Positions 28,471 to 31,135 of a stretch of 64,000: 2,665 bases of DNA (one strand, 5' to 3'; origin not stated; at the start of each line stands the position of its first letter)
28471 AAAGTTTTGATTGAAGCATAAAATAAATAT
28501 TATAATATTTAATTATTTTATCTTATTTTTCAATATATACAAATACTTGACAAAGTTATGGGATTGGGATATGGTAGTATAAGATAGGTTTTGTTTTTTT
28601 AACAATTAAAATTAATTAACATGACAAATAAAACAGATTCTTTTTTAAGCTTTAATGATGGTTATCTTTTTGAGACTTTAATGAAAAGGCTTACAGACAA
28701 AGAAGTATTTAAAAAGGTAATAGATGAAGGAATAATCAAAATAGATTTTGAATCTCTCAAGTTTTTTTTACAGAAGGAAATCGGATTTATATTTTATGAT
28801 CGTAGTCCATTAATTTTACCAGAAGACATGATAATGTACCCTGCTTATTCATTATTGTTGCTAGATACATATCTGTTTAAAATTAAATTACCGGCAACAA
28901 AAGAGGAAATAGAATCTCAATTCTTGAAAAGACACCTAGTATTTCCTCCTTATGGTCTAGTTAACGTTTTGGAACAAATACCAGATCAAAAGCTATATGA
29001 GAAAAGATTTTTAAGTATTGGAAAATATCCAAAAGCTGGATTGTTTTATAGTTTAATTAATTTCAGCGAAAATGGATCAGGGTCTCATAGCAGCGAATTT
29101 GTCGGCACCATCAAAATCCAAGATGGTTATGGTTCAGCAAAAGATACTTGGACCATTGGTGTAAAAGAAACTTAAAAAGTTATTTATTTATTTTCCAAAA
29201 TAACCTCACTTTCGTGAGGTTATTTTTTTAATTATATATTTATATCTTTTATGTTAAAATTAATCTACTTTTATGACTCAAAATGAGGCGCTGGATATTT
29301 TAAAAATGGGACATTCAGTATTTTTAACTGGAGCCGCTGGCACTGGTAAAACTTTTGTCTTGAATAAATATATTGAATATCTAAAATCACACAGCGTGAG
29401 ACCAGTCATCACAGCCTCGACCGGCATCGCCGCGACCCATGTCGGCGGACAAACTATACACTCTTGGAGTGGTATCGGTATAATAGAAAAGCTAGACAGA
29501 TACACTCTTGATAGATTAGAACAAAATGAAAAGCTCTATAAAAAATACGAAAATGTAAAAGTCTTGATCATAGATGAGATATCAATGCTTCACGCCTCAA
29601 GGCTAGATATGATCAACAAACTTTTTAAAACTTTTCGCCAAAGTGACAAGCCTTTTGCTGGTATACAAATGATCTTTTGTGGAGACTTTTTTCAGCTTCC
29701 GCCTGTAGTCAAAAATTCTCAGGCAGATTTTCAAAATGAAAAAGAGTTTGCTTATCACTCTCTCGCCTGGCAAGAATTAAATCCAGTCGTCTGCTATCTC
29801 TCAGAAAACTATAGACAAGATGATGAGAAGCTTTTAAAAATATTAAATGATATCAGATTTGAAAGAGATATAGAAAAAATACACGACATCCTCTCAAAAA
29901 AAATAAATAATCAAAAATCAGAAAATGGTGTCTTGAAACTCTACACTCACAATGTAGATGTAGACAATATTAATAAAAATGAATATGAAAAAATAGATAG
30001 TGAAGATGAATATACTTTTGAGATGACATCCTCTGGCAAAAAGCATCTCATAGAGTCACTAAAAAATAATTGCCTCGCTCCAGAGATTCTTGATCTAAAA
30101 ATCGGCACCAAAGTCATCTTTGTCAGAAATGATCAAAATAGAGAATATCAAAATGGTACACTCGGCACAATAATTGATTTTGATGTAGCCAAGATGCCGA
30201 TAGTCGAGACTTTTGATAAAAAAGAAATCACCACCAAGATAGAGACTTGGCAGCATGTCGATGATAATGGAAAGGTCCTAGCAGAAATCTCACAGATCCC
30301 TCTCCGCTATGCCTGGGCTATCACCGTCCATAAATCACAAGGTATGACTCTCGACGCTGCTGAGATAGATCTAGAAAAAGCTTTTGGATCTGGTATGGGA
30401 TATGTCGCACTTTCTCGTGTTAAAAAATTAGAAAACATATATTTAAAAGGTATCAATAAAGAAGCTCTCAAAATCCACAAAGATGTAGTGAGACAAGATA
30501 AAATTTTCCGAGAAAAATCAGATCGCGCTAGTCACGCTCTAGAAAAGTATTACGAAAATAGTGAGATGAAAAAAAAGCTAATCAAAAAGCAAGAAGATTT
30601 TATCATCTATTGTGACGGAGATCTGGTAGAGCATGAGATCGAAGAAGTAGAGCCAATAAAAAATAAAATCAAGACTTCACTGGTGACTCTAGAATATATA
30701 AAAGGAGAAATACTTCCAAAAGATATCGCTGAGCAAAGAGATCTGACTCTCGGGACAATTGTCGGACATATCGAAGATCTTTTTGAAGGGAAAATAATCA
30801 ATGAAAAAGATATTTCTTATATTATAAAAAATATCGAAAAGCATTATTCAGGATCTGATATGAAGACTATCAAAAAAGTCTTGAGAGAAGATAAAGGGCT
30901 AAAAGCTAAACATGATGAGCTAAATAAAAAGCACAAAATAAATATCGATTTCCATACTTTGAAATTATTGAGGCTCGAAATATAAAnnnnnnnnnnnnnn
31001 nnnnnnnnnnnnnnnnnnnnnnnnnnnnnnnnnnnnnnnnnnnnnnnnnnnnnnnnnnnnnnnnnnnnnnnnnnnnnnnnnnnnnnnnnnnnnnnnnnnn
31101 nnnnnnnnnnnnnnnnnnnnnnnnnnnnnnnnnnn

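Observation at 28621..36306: Helicase-nuclease neighbourhood: AddA-like UvrD/RecB fusion, a small coiled-coil protein and a stand-alone Cas4-like nuclease, convergent with a Pif1/RecD-like helicase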

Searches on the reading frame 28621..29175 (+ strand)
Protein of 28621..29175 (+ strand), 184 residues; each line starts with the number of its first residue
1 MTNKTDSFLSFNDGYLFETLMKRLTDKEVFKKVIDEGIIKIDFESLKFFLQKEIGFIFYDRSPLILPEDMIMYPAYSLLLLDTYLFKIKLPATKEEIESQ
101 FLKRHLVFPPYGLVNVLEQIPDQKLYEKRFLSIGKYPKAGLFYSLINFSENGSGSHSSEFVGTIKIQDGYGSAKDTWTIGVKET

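Call 4: search_protein_families(library=pfam, proteins=[window:28621-29175:+], max_evalue=0.01)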
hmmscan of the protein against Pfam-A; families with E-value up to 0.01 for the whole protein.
window:28621-29175:+ (184 aa): 0 families

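Call 5: search_protein_families(library=ncbifam, proteins=[window:28621-29175:+], max_evalue=0.01)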
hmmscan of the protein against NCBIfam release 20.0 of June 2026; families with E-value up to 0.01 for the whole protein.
window:28621-29175:+ (184 aa): 0 families

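Call 6: search_protein_families(library=padloc, proteins=[window:28621-29175:+], max_evalue=0.01)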
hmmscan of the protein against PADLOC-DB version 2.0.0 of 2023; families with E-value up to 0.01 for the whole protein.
window:28621-29175:+ (184 aa): 0 families

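Call 81: search_protein_families(library=pfam, proteins=[window:28621-29175:+], max_evalue=0.001)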
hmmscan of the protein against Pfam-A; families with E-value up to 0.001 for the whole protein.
window:28621-29175:+ (184 aa): 0 families

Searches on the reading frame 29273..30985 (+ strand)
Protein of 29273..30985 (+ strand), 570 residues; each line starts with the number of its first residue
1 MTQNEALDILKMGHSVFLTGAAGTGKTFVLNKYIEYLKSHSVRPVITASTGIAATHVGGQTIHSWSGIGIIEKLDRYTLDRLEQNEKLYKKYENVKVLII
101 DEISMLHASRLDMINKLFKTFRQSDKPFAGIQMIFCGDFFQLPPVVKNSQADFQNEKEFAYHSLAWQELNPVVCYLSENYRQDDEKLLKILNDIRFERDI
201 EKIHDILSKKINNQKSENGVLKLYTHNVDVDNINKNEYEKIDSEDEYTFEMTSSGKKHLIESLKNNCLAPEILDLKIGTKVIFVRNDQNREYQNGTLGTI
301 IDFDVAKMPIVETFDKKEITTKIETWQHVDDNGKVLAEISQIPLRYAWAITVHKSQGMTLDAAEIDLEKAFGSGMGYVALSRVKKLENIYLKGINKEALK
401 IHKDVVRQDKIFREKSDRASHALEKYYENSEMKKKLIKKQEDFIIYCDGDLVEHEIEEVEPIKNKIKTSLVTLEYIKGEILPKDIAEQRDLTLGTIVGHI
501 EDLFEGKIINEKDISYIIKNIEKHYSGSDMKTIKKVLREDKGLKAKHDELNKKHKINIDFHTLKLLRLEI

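Call 4: search_protein_families(library=pfam, proteins=[window:29273-30985:+], max_evalue=0.01)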
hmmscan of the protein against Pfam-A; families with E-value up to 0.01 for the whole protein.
window:29273-30985:+ (570 aa): 19 families
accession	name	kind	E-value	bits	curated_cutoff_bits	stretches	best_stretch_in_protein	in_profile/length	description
PF05970.20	PIF1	-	2e-40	139.2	25.9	1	11-187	20-194/223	PIF1-like helicase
PF13245.12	AAA_19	-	3.8e-14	53.5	25.1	1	3-146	1-133/134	AAA domain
PF13604.12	AAA_30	-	4.4e-12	46.6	27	1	3-149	6-135/191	AAA domain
PF13401.12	AAA_22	-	3.9e-08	34.1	27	1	15-137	7-122/130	AAA domain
PF21530.3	Pif1_2B_dom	-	3.8e-07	30.2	23.9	1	259-303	2-47/47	DNA helicase Pif1, 2B domain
PF14493.12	HTH_40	-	5e-07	30.4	27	1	469-540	2-79/89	Helix-turn-helix domain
PF00270.35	DEAD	-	0.00012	22.3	26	0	3-30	4-31/167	DEAD/DEAH box helicase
PF01443.25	Viral_helicase1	-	0.00013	22.3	21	0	18-113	3-78/228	Viral superfamily 1 RNA helicase core domain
PF13191.12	AAA_16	-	0.00056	20.9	32.6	1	13-44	24-52/167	AAA ATPase domain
PF09848.15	SLFN-g3_helicase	-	0.00085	19.1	24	1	15-102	3-87/354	Schlafen group 3, DNA/RNA helicase domain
PF03266.21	NTPase_1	-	0.0015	18.9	23.9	0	16-107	2-108/168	NTPase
PF00004.35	AAA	-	0.0023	18.8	21.2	1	16-125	1-96/131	ATPase family associated with various cellular activities (AAA)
PF07728.20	AAA_5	-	0.0024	18.3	22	0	16-118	2-90/139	AAA domain (dynein-related subfamily)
PF13479.12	AAA_24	-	0.0031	17.8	27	1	14-127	3-98/195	AAA domain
PF02562.22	PhoH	-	0.0034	17.3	27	0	2-52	8-59/205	PhoH-like protein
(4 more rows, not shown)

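Call 5: search_protein_families(library=ncbifam, proteins=[window:29273-30985:+], max_evalue=0.01)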
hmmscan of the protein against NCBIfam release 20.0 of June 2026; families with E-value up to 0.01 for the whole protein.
window:29273-30985:+ (570 aa): 8 families
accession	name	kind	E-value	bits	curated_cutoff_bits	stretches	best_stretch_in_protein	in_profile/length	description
TIGR01448.2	helicase_RecD2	equivalog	2.4e-21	75.6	500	1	2-358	320-651/713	SF1B family DNA helicase RecD2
TIGR01447.1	recD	equivalog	4.4e-19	68.5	310.15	1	14-389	164-572/597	exodeoxyribonuclease V subunit alpha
TIGR02768.1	TraA_Ti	equivalog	1.2e-16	60.2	590.45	2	212-394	565-718/751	Ti-type conjugative transfer relaxase TraA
NF010464.0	PRK13889.1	subfamily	1.4e-11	43.1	1015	1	277-390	603-700/992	conjugal transfer relaxase TraA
NF038214.1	IS21_help_AAA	equivalog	8e-05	22.4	200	0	83-119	140-175/232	IS21-like element helper ATPase IstB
NF010402.0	PRK13826.1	subfamily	0.00019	19.4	1317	1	276-390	635-736/1102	Dtr system oriT relaxase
NF010248.0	PRK13695.1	equivalog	0.0011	18.7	156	0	14-110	4-115/180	NTPase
NF008127.0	PRK10875.1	equivalog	0.0025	16.4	671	0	345-367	541-563/619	exodeoxyribonuclease V subunit alpha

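Call 6: search_protein_families(library=padloc, proteins=[window:29273-30985:+], max_evalue=0.01)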
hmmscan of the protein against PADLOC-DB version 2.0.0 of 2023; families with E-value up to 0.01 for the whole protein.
window:29273-30985:+ (570 aa): 9 families
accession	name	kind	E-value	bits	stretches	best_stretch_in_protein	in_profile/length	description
PDLC01734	typeIV_RecD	-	6.9e-22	75.5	1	3-433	344-754/763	RecD_0_IVD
PDLC01148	RecD_like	-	1.8e-20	70.8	1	14-412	329-699/719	RecD/Tra ATPase fused to N-terminal HHH domain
PDLC05065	PDC-S68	-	4e-18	62.6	2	3-184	610-783/1221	-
PDLC04475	PDC-M16A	-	6.3e-15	52.7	1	8-303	25-331/721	-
PDLC04476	PDC-M16A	-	1.7e-14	51.2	1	16-302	27-324/691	-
PDLC04472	PDC-M16A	-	4.7e-09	33.1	1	15-148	241-395/930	-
PDLC04474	PDC-M16A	-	2.9e-08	30.6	1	9-145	230-378/917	-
PDLC04140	mad8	-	4.6e-05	21.1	1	7-59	20-76/314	mads_8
PDLC00337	PtuB1|PtuB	-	0.0029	15.5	1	414-469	29-84/216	Unknown function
